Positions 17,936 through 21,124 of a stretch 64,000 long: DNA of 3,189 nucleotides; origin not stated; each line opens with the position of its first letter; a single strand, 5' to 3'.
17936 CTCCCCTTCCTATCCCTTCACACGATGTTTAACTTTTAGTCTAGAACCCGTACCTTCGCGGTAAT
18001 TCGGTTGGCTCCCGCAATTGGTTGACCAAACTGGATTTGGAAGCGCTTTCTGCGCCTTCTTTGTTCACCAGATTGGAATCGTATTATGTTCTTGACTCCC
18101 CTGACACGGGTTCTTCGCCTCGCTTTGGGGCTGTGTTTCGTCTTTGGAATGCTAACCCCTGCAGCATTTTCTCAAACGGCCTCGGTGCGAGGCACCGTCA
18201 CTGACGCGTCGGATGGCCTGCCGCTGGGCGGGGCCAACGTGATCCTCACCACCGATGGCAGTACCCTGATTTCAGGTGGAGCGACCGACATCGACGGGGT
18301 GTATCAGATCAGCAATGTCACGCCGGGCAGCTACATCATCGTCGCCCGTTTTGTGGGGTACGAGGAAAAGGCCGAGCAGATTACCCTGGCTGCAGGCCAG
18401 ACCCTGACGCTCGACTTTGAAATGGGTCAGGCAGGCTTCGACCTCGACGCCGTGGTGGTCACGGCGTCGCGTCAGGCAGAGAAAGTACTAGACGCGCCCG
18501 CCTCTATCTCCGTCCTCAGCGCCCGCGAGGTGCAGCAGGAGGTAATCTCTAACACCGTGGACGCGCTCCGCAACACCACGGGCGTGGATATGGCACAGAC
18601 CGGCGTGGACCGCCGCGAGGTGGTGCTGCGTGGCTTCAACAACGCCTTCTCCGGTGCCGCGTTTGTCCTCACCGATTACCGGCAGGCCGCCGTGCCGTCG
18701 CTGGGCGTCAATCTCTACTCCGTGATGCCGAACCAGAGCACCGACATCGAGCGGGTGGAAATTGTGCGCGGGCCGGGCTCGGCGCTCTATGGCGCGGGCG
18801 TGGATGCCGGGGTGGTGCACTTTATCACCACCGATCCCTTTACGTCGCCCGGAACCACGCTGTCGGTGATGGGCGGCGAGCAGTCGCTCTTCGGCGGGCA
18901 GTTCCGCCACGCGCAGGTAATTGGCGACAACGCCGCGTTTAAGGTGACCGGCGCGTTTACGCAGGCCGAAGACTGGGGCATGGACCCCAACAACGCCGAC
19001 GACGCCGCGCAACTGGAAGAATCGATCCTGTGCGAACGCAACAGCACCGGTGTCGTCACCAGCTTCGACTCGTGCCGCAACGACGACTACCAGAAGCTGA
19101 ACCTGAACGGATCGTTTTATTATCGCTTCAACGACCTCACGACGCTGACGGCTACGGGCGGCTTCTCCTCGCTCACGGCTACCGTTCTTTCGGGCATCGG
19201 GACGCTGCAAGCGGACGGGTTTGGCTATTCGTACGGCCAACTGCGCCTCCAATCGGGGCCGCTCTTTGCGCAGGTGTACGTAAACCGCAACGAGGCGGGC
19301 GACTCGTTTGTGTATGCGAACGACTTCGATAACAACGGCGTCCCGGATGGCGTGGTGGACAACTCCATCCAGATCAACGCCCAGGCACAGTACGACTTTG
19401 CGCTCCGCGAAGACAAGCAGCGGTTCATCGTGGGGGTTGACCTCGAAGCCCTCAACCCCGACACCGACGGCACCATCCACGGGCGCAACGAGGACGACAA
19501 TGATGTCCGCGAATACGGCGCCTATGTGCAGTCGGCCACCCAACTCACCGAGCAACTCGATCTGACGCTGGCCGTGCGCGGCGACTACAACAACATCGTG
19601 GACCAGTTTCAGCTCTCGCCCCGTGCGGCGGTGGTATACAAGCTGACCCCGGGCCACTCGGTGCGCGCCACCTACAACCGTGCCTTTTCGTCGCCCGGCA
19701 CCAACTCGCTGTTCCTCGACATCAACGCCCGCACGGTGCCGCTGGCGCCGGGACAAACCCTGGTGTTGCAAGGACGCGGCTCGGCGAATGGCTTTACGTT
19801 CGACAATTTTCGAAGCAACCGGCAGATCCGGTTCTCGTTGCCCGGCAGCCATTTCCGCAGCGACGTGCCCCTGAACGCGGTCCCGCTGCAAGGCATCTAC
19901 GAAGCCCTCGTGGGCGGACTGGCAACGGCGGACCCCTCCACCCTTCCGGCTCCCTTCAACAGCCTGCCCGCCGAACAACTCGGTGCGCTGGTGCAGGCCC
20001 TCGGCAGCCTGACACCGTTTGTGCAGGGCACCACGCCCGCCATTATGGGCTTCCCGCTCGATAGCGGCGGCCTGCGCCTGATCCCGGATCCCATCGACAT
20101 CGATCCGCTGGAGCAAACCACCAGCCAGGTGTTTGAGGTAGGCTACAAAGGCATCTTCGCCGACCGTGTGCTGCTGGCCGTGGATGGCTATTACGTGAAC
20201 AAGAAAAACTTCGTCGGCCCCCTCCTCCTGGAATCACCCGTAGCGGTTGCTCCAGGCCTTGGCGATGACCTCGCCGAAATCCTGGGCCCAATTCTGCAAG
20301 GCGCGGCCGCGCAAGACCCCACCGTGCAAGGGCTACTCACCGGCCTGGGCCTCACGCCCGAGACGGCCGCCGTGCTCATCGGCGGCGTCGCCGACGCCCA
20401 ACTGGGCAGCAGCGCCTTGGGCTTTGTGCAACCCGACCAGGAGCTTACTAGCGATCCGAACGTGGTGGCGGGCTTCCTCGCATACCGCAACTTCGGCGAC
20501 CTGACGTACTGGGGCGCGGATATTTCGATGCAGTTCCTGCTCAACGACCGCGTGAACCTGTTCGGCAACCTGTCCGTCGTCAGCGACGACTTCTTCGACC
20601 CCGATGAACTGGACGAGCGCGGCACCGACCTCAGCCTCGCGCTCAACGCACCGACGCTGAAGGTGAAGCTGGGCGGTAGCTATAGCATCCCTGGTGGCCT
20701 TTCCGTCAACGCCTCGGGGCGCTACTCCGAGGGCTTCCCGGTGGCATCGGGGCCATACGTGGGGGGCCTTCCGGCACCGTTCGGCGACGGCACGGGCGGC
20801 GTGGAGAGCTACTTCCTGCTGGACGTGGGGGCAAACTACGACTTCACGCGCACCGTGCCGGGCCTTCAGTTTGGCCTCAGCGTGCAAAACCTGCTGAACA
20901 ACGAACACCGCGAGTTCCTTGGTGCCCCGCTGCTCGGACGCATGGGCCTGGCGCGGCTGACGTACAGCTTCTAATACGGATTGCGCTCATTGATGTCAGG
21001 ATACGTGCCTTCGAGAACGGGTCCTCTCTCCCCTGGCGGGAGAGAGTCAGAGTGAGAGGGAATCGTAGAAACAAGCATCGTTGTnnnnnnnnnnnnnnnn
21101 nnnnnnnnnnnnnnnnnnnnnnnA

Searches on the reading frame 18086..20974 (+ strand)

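Call 87: search_protein_families(library=pfam, proteins=[window:18086-20974:+], max_evalue=0.00001)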
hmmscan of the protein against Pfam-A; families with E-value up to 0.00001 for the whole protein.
window:18086-20974:+ (962 aa): 5 families
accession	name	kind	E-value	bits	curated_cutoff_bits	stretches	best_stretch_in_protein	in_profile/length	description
PF00593.30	TonB_dep_Rec_b-barrel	-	2.1e-25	91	27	2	330-546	53-253/436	TonB dependent receptor-like, beta-barrel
PF13620.12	CarboxypepD_reg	-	1.8e-18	67.1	32.3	1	33-113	1-81/82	Carboxypeptidase regulatory-like domain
PF13715.12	CarbopepD_reg_2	-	6e-16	58.7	32.2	1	34-125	1-88/88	CarboxypepD_reg-like domain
PF07715.20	Plug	-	5.6e-14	53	23.9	1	134-243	2-107/107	TonB-dependent Receptor Plug Domain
PF14905.12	OMP_b-brl_3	-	1.9e-06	27.6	27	0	797-941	258-378/408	Outer membrane protein beta-barrel family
